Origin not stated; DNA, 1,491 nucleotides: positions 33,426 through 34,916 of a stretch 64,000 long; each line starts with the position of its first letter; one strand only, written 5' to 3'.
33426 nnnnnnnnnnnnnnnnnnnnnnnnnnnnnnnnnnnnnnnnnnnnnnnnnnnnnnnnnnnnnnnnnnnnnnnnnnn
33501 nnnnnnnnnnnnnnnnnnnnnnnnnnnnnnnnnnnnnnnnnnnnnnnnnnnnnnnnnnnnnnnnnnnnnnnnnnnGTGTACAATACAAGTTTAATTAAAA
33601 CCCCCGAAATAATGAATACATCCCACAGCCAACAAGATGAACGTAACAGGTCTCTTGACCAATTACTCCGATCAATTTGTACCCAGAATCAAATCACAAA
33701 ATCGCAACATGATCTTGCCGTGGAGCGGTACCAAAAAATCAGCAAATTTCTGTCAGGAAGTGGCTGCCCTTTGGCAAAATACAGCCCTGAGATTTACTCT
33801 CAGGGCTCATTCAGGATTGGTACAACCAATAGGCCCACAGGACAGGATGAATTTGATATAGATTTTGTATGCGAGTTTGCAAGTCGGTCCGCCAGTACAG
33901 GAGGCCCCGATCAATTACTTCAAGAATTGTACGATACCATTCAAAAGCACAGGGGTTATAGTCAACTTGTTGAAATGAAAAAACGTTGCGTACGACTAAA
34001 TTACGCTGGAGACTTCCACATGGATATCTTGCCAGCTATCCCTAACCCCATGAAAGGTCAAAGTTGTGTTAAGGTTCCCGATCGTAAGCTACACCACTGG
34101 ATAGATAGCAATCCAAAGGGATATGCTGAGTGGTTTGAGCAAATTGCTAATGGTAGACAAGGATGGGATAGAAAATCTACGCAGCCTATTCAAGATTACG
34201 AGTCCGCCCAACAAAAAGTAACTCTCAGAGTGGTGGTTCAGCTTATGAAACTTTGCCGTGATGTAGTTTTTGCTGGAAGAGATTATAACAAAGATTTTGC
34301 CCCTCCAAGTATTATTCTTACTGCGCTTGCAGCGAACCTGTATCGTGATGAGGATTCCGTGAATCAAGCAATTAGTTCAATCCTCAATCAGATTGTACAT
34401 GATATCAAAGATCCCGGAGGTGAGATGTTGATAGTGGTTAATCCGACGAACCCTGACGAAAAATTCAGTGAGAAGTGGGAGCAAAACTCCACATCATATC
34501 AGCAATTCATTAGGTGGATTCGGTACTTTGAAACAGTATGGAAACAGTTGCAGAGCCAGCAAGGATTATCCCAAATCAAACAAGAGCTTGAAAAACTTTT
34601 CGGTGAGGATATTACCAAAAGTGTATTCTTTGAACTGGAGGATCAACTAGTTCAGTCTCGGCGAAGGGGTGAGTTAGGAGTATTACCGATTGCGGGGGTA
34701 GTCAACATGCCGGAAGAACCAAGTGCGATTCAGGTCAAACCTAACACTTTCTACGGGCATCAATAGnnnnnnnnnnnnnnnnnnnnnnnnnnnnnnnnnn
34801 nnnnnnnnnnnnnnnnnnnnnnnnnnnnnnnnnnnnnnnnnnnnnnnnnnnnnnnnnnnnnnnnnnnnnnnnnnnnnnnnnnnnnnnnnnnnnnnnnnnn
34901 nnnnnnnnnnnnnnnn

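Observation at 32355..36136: CBASS-like anti-phage operon: CD-NTase + minimal E2 + patatin effector, under a divergent fused HTH-metallopeptidase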

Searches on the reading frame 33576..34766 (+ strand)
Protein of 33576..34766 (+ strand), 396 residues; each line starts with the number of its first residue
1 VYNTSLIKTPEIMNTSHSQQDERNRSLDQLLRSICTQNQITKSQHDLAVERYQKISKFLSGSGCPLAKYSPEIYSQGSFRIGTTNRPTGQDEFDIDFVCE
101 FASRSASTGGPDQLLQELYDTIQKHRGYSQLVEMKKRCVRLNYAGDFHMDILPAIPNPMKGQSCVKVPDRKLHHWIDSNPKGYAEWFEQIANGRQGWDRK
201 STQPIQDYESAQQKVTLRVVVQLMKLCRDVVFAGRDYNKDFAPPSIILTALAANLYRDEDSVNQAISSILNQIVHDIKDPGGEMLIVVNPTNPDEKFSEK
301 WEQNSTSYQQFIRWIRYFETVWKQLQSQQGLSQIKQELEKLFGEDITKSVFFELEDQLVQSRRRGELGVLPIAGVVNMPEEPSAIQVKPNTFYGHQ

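Call 3: search_protein_families(library=pfam, proteins=[window:33576-34766:+], max_evalue=0.1)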
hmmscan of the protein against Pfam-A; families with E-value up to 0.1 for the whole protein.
window:33576-34766:+ (396 aa): 3 families
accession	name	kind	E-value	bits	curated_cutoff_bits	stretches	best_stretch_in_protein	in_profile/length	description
PF18144.7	SMODS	-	6.2e-20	72.5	26.5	1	28-189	4-162/164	Second Messenger Oligonucleotide or Dinucleotide Synthetase domain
PF21654.3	DncV-like_NTFase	-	1.2e-11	45.8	24.9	1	71-151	1-87/90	Cyclic GMP-AMP synthase DncV-like, nucleotidyltransferase domain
PF21713.2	DncV_C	-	0.0034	17.7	28.4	1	222-349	3-129/135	Cyclic GMP-AMP synthase, C-terminal domain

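Call 4: search_protein_families(library=padloc, proteins=[window:33576-34766:+], max_evalue=0.1)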
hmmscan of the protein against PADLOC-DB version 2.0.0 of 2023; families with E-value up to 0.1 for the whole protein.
window:33576-34766:+ (396 aa): 34 families (the best 25 are shown)
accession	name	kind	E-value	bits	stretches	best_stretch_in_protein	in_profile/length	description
PDLC00780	Cyclase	-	1.5e-96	321.9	1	21-395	3-387/388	oligonucleotide-cyclase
PDLC00815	Cyclase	-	3.7e-96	320.6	1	21-395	6-392/393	oligonucleotide-cyclase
PDLC00816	Cyclase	-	1.4e-79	266.4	1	22-394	9-404/542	oligonucleotide-cyclase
PDLC00770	Cyclase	-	4.3e-70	235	1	23-362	4-369/509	oligonucleotide-cyclase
PDLC00800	Cyclase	-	9.8e-57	191.2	1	16-387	6-400/420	oligonucleotide-cyclase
PDLC00817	Cyclase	-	3.8e-41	139.6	1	17-395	12-419/419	oligonucleotide-cyclase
PDLC00793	Cyclase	-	6.4e-37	125.8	1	46-351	23-302/462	oligonucleotide-cyclase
PDLC00798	Cyclase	-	1.1e-34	118.5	1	72-314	47-262/344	oligonucleotide-cyclase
PDLC00797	Cyclase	-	7.2e-33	112.2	1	18-343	4-360/417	oligonucleotide-cyclase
PDLC00787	Cyclase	-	4.7e-30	103.1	1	46-348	23-303/333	oligonucleotide-cyclase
PDLC00813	Cyclase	-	2.4e-29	100.8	2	22-193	5-182/417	oligonucleotide-cyclase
PDLC00811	Cyclase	-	5.1e-27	92.9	1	17-345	41-396/427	oligonucleotide-cyclase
PDLC00774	Cyclase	-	9.4e-26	88.7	1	67-345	45-284/316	oligonucleotide-cyclase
PDLC00824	Cyclase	-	8.2e-20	69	1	33-324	17-290/466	oligonucleotide-cyclase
PDLC00795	Cyclase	-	2e-18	64.6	1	67-347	45-317/340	oligonucleotide-cyclase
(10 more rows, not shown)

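Call 5: search_protein_families(library=ncbifam, proteins=[window:33576-34766:+], max_evalue=0.01)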
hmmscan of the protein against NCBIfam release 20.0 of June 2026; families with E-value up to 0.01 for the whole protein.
window:33576-34766:+ (396 aa): 3 families
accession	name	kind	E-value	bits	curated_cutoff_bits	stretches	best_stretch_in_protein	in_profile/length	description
NF041078.1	cGAS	equivalog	3.9e-24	85.4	150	2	173-346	196-338/339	CBASS cGAMP synthase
NF041117.1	CBASS_cyclase_b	equivalog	1.8e-12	47.5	200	1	37-192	7-151/275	CBASS oligonucleotide cyclase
NF041116.1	CBASS_cyclase_a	equivalog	6.9e-07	28.7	200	1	74-162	49-140/317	CBASS oligonucleotide cyclase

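Call 17: search_solved_structures(query=window:33576-34763:+, max_evalue=0.001, show_alignments=1)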
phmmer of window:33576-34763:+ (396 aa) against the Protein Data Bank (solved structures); distinct sequences matched with E-value up to 0.001: 7.
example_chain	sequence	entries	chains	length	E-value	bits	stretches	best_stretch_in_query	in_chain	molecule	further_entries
9woo_A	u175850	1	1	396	2e-35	125.9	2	27-166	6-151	Cyclic GMP-AMP synthase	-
8hsb_A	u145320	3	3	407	5.4e-33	117.9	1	24-394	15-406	CdnG | SmCdnG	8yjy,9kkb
7ljn_A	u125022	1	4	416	1.4e-20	77.1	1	25-365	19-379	CD-NTase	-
7ljo_A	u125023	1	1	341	6e-08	35.5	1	53-155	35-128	CD-NTase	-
9sa4_A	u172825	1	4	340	2.5e-05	26.9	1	66-190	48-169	CD-NTase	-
9sa5_A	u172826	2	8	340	7.5e-05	25.3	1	68-190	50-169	CD-NTase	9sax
4u0n_A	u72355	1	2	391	0.00083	21.9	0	70-188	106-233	Cyclic AMP-GMP synthase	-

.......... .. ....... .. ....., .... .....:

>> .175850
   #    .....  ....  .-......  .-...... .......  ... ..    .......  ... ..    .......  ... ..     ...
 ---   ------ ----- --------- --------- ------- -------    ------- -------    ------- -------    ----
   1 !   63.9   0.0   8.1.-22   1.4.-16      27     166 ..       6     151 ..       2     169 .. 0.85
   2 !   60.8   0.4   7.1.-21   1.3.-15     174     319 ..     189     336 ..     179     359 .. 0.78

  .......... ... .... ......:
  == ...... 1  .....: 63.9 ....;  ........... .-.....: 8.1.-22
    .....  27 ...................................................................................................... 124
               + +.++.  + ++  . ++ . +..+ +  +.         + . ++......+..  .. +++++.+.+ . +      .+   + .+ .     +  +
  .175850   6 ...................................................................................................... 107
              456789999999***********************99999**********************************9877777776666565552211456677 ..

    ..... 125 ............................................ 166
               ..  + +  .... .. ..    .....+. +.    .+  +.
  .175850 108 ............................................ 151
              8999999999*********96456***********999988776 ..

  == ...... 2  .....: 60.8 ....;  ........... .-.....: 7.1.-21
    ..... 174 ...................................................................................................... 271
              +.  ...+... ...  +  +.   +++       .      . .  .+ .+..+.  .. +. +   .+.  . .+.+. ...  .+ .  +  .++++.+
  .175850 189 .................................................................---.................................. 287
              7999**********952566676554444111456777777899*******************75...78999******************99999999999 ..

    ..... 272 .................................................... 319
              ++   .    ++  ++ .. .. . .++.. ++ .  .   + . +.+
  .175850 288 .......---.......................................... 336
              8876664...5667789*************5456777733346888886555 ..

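Call 76: search_solved_structures(query=window:33612-34763:+, max_evalue=1e-25, show_alignments=2)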
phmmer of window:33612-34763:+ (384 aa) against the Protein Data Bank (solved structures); distinct sequences matched with E-value up to 1e-25: 2.
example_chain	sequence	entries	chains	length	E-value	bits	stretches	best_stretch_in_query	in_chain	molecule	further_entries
9woo_A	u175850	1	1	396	1.7e-35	126.1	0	15-154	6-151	Cyclic GMP-AMP synthase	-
8hsb_A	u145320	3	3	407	5.3e-33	118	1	12-382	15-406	CdnG | SmCdnG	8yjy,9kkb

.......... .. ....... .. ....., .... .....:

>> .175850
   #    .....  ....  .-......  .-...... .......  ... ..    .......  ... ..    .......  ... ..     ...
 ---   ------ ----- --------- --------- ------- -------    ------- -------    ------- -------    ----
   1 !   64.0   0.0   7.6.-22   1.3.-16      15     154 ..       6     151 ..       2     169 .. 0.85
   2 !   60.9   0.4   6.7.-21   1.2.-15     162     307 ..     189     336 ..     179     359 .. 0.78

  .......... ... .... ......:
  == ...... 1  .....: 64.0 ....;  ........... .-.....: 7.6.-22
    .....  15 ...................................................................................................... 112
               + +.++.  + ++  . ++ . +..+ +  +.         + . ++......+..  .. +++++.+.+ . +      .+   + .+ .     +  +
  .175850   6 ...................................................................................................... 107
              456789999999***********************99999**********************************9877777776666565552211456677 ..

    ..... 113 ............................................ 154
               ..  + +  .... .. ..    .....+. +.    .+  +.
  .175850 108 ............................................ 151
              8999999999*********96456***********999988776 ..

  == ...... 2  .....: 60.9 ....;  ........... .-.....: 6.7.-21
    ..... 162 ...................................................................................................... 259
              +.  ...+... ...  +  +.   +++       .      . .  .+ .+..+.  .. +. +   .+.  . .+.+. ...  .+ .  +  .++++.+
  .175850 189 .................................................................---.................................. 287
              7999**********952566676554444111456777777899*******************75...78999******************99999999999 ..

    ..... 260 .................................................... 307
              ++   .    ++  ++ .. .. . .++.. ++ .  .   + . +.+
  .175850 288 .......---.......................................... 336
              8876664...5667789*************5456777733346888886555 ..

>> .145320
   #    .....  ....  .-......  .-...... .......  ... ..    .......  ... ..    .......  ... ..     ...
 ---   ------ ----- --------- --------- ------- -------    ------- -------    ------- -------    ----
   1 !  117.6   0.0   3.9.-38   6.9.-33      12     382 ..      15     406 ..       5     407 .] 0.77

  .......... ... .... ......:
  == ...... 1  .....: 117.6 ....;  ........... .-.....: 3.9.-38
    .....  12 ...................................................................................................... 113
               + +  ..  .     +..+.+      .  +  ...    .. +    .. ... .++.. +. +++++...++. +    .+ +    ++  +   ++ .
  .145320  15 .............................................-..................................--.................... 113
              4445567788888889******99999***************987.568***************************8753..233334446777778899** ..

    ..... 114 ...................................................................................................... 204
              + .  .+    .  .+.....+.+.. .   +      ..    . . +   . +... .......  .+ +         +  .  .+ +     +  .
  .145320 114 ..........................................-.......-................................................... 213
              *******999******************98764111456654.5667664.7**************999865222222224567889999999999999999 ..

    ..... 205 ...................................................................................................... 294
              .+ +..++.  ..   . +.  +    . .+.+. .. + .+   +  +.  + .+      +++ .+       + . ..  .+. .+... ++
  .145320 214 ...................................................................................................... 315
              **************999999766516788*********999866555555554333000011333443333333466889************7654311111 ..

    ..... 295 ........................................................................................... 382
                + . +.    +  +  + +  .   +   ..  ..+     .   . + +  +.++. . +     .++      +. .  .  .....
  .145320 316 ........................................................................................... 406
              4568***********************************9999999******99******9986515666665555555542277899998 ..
